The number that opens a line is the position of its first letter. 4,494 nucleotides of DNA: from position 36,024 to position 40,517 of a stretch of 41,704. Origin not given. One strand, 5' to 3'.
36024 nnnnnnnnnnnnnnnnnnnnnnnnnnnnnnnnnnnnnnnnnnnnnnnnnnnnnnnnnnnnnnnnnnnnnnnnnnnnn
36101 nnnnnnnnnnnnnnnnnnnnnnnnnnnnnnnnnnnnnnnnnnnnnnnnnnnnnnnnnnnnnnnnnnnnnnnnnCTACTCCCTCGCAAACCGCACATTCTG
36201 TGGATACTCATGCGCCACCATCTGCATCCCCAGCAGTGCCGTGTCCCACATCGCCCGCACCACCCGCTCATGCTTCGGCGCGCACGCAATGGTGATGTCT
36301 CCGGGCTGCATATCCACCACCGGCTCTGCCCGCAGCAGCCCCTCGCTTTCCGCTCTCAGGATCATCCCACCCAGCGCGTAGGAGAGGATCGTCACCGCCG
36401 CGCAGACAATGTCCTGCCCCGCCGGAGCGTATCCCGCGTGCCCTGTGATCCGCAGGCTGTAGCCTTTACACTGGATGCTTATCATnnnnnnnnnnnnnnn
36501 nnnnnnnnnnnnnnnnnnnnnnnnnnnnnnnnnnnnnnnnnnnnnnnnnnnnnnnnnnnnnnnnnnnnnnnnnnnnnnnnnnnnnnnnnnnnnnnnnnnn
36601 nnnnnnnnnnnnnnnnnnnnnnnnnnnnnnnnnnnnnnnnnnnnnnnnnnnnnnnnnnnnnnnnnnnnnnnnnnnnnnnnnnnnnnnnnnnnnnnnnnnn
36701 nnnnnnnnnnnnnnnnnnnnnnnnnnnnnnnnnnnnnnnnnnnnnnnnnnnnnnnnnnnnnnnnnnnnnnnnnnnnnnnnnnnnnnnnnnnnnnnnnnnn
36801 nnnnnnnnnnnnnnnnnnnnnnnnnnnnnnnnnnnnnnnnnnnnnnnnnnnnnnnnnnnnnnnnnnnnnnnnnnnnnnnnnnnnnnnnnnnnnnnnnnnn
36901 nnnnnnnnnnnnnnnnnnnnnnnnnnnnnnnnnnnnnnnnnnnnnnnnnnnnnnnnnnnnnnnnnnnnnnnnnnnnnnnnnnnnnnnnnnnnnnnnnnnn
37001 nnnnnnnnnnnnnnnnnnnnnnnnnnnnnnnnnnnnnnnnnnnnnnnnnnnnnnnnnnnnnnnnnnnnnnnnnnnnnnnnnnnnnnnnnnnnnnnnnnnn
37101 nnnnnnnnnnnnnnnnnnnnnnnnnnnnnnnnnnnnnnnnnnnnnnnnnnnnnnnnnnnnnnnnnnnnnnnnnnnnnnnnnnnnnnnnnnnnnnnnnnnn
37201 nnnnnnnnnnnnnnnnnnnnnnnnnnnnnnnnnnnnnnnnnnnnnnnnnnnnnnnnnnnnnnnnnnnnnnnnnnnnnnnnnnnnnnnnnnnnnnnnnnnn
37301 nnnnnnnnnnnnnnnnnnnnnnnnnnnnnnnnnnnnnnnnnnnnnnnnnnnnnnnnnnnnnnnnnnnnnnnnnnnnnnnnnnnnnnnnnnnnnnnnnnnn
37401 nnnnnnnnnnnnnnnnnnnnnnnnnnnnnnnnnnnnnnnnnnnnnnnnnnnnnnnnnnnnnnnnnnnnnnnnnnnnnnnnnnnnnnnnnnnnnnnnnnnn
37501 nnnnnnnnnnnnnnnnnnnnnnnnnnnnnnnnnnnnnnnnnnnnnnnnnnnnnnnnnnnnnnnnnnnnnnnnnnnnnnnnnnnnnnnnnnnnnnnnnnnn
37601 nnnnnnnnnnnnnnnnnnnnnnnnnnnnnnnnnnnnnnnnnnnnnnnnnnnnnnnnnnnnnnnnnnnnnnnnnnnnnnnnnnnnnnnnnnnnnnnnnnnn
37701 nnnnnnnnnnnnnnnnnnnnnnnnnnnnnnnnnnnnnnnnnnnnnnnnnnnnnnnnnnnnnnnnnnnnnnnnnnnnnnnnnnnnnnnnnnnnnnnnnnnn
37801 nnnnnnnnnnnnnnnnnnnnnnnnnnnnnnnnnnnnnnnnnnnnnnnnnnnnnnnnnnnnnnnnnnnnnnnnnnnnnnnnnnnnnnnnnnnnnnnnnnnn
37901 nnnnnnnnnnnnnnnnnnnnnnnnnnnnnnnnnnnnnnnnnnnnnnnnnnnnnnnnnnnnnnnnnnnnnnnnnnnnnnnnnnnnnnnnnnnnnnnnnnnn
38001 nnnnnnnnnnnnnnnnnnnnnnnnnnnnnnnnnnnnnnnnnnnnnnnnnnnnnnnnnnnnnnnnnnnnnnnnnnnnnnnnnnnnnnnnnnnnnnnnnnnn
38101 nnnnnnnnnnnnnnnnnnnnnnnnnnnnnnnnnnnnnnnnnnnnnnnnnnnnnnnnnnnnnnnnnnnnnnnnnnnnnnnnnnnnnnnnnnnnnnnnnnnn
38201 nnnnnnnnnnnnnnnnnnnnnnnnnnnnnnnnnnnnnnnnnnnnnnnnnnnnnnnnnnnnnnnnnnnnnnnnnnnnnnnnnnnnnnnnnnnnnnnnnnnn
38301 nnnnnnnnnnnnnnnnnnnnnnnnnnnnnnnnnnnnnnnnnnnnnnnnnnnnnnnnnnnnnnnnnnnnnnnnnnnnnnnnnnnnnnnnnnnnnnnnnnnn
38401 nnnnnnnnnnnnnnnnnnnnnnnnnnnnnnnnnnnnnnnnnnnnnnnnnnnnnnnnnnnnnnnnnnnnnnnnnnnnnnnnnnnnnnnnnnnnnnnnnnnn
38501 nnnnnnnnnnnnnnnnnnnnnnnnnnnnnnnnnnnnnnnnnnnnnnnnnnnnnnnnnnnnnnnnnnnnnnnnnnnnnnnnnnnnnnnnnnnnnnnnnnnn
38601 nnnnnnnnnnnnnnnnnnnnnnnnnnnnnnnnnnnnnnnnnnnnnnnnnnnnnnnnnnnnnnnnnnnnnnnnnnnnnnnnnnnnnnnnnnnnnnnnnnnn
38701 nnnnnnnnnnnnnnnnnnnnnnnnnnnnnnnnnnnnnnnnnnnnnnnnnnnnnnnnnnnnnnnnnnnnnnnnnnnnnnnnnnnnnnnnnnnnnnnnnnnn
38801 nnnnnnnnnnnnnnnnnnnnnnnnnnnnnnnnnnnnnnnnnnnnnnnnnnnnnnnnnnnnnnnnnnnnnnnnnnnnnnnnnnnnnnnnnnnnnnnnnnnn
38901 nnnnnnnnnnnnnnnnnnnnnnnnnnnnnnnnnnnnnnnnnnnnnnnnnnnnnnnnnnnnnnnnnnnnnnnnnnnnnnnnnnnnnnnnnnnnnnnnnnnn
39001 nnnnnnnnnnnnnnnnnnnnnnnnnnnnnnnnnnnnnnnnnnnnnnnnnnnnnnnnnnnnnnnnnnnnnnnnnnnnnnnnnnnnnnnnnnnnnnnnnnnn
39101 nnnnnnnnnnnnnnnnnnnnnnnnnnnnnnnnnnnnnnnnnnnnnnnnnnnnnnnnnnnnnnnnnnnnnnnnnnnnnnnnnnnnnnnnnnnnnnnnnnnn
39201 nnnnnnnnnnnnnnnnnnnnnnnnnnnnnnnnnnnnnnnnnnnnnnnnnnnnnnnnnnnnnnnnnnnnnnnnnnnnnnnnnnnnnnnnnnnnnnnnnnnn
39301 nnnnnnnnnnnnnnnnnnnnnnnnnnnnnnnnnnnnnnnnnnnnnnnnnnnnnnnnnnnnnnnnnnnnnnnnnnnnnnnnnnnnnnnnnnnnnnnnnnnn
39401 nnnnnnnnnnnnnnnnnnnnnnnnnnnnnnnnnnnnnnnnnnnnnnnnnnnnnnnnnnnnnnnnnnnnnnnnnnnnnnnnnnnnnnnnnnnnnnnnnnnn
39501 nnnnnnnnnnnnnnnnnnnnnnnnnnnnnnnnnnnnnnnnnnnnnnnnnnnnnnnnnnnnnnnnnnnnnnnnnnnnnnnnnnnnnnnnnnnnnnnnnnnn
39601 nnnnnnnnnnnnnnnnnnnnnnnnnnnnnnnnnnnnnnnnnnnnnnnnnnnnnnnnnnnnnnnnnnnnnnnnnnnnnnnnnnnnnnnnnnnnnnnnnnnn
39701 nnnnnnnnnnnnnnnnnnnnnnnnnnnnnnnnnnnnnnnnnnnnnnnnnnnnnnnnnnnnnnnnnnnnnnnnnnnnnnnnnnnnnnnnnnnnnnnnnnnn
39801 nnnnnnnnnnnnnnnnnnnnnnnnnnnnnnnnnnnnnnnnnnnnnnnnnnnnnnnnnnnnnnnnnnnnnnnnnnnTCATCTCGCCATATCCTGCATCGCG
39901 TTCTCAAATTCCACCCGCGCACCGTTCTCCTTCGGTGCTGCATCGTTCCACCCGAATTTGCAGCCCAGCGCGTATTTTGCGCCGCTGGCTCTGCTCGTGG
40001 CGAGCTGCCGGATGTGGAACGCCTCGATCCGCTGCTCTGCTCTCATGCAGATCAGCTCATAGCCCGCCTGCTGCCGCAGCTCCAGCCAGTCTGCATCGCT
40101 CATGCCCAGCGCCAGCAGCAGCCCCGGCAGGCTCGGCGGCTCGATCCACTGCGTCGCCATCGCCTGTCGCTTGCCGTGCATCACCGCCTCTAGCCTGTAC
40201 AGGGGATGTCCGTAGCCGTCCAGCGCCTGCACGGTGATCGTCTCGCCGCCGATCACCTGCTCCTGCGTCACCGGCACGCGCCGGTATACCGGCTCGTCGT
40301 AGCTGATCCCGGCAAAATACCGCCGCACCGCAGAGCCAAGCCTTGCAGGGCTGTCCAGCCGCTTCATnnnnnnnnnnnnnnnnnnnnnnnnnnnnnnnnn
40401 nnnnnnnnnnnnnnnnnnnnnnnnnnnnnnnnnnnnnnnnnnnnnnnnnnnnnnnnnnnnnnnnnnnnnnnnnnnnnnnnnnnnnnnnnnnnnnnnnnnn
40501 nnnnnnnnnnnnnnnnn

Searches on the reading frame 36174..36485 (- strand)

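Call 15: search_protein_families(library=pfam, proteins=[window:36174-36485:-], max_evalue=0.01)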
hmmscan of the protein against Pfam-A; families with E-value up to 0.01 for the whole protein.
window:36174-36485:- (103 aa): 1 family
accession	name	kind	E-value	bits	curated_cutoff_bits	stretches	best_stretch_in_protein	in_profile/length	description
PF04327.17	Peptidase_Prp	-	3.2e-15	56.6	27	1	8-98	13-89/90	Cysteine protease Prp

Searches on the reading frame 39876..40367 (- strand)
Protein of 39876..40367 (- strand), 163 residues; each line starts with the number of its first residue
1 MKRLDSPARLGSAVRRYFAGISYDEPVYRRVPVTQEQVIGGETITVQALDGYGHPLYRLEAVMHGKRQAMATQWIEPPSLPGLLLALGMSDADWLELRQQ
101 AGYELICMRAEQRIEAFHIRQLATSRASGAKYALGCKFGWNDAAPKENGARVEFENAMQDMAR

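Call 10: search_protein_families(library=pfam, proteins=[window:39876-40367:-], max_evalue=0.01)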
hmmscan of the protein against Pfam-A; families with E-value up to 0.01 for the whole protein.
window:39876-40367:- (163 aa): 1 family
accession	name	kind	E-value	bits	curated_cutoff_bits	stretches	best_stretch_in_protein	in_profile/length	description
PF16677.11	GP3_package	-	3.3e-05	24.4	29.4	1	3-143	5-102/105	DNA-packaging protein gp3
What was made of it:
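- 39876..40367 (-): terS, the first gene of the packaging/head/tail unit. Weak GP3_package match (E = 3e-5, below Pfam's cut-off), and it lies next to terL (call 10).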

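Call 86: search_protein_families(library=ncbifam, proteins=[window:39876-40367:-], max_evalue=0.05)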
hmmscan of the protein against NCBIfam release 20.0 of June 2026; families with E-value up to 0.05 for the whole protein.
window:39876-40367:- (163 aa): 0 families
